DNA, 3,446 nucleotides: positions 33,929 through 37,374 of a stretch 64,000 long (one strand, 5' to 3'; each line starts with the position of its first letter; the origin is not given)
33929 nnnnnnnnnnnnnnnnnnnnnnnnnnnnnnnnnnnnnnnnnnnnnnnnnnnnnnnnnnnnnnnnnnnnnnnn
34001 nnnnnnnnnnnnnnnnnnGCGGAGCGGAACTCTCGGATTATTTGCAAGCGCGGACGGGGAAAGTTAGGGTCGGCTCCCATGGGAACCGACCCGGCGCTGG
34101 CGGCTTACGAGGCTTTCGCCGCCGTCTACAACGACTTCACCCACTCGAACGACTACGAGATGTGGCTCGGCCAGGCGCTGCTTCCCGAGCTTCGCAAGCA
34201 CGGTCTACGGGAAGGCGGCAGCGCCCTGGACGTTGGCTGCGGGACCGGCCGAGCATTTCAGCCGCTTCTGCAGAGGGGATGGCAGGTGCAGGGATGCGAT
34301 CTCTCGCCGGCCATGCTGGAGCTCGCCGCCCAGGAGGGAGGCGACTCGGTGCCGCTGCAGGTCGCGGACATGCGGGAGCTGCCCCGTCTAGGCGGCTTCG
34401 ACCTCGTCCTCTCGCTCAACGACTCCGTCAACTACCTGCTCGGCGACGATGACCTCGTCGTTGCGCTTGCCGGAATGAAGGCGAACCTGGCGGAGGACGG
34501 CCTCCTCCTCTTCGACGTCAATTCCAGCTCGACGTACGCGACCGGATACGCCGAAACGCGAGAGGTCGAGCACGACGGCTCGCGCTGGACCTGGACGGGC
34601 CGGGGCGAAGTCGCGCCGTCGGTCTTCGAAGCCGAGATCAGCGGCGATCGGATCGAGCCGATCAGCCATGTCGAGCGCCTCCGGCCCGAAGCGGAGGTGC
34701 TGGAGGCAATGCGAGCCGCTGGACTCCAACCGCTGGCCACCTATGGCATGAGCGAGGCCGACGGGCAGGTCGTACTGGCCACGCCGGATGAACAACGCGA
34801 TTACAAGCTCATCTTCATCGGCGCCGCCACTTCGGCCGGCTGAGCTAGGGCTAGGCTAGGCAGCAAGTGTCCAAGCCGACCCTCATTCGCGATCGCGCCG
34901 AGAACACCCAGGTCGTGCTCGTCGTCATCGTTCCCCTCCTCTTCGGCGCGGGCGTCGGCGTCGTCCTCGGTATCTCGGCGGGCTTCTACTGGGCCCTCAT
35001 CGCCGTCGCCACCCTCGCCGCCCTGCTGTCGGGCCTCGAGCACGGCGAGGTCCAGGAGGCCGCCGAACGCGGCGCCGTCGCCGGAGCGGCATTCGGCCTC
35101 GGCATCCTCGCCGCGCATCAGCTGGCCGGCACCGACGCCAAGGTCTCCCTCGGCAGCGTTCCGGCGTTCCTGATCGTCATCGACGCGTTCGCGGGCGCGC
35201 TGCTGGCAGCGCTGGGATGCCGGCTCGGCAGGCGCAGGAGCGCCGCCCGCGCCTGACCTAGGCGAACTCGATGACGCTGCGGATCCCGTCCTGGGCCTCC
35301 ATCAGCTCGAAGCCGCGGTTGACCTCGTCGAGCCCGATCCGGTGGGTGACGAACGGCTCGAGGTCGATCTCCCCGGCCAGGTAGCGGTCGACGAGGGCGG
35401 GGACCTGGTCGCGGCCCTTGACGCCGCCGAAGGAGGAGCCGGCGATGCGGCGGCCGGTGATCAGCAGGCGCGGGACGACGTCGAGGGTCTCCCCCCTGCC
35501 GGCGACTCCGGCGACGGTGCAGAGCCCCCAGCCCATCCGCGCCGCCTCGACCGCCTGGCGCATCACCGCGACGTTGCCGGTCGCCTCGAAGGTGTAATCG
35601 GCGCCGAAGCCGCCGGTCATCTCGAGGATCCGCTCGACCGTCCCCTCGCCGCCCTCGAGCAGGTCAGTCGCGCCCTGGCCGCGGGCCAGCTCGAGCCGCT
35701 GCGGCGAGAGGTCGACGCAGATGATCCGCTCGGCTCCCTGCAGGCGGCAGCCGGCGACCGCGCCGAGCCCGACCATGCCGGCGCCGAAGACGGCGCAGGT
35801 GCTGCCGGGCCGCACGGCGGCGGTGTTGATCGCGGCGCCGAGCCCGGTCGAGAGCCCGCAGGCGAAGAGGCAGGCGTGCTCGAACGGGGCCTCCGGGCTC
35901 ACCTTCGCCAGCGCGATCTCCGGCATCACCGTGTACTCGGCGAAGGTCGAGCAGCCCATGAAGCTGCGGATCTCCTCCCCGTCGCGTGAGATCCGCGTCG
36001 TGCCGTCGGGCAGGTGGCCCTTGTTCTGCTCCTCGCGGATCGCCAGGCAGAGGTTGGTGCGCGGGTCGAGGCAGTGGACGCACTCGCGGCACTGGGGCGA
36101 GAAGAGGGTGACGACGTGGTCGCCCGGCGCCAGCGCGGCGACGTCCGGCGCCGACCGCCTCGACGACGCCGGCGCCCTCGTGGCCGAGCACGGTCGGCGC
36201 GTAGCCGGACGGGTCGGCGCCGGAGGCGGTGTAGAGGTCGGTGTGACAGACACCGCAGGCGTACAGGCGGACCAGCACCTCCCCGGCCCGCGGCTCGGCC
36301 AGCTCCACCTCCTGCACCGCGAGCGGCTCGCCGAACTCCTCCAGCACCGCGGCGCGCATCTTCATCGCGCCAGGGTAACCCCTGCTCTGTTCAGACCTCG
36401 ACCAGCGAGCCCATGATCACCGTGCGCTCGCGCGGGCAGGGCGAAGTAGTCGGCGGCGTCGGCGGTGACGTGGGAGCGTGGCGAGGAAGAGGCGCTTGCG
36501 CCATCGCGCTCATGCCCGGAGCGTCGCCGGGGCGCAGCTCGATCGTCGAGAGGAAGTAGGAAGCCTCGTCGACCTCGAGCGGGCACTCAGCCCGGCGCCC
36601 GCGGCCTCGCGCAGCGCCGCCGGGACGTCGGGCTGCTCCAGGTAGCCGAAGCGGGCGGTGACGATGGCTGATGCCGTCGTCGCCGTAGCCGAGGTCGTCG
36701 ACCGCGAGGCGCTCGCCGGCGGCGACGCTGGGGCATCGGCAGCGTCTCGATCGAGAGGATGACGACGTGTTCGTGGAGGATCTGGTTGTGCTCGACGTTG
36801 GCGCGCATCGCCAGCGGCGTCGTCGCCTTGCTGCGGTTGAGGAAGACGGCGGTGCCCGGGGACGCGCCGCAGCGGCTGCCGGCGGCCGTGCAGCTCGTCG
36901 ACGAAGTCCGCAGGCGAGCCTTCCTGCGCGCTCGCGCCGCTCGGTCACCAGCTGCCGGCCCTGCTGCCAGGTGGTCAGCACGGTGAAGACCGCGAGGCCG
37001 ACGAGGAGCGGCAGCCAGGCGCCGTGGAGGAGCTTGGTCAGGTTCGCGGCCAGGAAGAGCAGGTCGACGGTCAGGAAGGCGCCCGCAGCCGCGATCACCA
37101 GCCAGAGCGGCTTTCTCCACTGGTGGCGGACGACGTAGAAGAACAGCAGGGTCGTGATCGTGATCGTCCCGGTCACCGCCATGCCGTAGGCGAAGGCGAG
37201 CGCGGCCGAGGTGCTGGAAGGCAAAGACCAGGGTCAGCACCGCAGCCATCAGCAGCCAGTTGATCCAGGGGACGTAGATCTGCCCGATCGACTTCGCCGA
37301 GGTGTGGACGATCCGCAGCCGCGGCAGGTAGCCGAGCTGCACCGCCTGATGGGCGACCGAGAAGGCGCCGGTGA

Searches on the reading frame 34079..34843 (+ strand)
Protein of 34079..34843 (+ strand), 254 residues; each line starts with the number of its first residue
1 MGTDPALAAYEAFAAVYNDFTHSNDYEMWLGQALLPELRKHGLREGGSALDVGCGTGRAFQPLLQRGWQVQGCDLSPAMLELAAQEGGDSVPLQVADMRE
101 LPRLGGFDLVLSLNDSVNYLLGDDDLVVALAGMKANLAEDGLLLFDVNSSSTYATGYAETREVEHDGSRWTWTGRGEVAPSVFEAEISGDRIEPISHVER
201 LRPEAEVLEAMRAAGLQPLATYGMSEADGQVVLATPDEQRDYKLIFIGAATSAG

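Call 43: search_protein_families(library=pfam, proteins=[window:34079-34843:+], max_evalue=0.01)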
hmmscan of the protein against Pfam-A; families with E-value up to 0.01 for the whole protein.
window:34079-34843:+ (254 aa): 7 families
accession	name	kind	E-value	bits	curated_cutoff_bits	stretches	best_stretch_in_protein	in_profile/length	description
PF13649.12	Methyltransf_25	-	2.3e-16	60.7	27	1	50-141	2-97/97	Methyltransferase domain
PF08241.18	Methyltransf_11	-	2e-13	51.2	21.2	1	50-145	1-95/95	Methyltransferase domain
PF08242.18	Methyltransf_12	-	1.3e-12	48.8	30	1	50-143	1-98/98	Methyltransferase domain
PF13489.12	Methyltransf_23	-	3.8e-09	36.9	27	1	41-173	19-135/164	Methyltransferase domain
PF13847.12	Methyltransf_31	-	1.6e-07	31.6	27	1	45-144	3-108/145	Methyltransferase domain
PF02353.26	CMAS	-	0.00066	19.5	27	1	38-146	55-165/273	Mycolic acid cyclopropane synthetase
PF01728.25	FtsJ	-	0.0024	18.2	24.1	1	39-82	14-59/181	FtsJ-like methyltransferase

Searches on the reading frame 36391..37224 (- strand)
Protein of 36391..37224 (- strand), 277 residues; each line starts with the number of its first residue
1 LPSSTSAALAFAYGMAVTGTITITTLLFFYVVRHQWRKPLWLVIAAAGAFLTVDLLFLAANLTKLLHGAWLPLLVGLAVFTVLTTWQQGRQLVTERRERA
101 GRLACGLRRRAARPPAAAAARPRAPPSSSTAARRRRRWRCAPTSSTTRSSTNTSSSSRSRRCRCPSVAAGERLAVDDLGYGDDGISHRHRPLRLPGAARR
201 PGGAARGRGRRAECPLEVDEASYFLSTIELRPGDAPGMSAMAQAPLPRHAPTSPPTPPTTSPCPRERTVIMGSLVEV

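Call 43: search_protein_families(library=pfam, proteins=[window:36391-37224:-], max_evalue=0.01)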
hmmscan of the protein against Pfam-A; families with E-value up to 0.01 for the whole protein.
window:36391-37224:- (277 aa): 1 family
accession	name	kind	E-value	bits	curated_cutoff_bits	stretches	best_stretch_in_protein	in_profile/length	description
PF02705.21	K_trans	-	3.4e-26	92.1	24.8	1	5-99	349-443/454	K+ potassium transporter integral membrane domain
